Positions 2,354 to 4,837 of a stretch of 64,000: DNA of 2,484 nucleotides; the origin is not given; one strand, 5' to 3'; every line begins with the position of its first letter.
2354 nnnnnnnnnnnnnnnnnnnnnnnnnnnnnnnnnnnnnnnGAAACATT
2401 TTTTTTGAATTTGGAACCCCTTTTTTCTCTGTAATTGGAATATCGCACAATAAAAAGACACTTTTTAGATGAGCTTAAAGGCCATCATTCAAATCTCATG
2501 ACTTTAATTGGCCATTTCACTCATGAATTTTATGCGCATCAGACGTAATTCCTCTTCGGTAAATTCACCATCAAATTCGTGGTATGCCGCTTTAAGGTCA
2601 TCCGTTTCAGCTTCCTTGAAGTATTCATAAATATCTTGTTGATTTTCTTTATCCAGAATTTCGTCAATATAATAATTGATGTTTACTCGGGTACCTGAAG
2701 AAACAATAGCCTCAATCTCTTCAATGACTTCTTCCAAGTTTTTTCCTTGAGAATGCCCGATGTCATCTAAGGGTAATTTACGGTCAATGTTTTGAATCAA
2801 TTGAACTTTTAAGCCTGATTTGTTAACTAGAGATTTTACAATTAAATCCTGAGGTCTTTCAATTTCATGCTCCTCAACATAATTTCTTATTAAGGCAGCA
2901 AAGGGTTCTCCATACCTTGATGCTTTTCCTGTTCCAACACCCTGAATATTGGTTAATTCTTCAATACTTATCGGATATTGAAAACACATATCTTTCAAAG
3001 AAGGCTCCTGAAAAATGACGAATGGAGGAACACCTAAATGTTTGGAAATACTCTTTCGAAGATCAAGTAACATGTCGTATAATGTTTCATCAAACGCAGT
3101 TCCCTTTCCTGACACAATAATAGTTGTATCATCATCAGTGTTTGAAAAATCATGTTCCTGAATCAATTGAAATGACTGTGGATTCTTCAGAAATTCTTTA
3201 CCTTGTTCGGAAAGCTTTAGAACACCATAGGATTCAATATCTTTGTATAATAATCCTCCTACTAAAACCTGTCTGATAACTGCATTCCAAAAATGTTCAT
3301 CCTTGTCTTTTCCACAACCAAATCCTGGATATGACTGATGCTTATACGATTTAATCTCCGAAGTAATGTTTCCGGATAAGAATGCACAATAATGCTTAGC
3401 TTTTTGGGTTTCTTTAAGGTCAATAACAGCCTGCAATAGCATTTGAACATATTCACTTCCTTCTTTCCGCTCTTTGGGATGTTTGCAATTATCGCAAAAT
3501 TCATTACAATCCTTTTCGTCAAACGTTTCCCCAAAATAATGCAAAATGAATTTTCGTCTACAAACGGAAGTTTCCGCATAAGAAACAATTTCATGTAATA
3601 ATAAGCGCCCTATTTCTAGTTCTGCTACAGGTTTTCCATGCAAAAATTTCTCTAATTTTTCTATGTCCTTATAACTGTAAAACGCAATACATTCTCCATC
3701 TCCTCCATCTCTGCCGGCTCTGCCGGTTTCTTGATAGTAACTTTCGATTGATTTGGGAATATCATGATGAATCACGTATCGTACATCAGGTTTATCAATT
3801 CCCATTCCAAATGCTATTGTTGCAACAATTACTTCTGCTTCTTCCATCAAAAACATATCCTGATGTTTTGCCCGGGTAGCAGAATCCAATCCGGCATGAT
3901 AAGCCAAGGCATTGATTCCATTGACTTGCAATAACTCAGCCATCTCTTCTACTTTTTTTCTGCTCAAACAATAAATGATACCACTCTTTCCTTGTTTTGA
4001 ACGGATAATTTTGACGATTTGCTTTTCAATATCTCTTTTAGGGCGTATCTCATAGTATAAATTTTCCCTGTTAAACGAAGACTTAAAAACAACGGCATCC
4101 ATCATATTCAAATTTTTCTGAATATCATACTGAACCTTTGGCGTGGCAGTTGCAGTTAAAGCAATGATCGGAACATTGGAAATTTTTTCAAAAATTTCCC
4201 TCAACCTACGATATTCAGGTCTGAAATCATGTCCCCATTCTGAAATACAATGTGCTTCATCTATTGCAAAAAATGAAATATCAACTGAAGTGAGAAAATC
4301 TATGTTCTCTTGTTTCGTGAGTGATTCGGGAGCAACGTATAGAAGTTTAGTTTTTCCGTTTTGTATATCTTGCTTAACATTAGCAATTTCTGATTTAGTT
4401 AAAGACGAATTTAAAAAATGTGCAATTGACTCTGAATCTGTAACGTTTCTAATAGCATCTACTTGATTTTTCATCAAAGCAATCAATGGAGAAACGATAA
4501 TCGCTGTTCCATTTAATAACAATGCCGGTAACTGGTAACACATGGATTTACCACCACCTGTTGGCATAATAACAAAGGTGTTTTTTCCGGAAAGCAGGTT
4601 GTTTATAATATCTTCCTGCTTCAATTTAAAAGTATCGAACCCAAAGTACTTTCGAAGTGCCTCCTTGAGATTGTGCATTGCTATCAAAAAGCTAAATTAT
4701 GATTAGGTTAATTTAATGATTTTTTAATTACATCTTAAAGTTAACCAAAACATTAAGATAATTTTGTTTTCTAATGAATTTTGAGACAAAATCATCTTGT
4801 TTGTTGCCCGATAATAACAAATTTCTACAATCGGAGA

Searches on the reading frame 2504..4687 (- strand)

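Call 41: search_protein_families(library=pfam, proteins=[window:2504-4687:-], max_evalue=0.0001)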
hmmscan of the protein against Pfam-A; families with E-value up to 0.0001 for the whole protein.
window:2504-4687:- (727 aa): 7 families
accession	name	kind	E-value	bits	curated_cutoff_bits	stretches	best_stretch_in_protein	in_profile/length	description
PF00270.35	DEAD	-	1.8e-27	96.5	26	1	24-185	4-164/167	DEAD/DEAH box helicase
PF09382.16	RQC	-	1.2e-22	80.3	23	1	404-513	1-110/114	RQC domain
PF00271.37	Helicase_C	-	4.6e-22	78.8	23.5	1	223-328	5-110/110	Helicase conserved C-terminal domain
PF21220.3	RecQ-1-like_HTH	-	1.5e-21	76.7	27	1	624-674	1-51/51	RecQ-1-like, helix-turn-helix domain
PF16124.10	RecQ_Zn_bind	-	4e-16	60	25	1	339-402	1-66/66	RecQ zinc-binding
PF00570.28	HRDC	-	7.1e-14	52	23.8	1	534-600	2-68/68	HRDC domain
PF04851.21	ResIII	-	8.1e-09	36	22.5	1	23-181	7-162/164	Type III restriction enzyme, res subunit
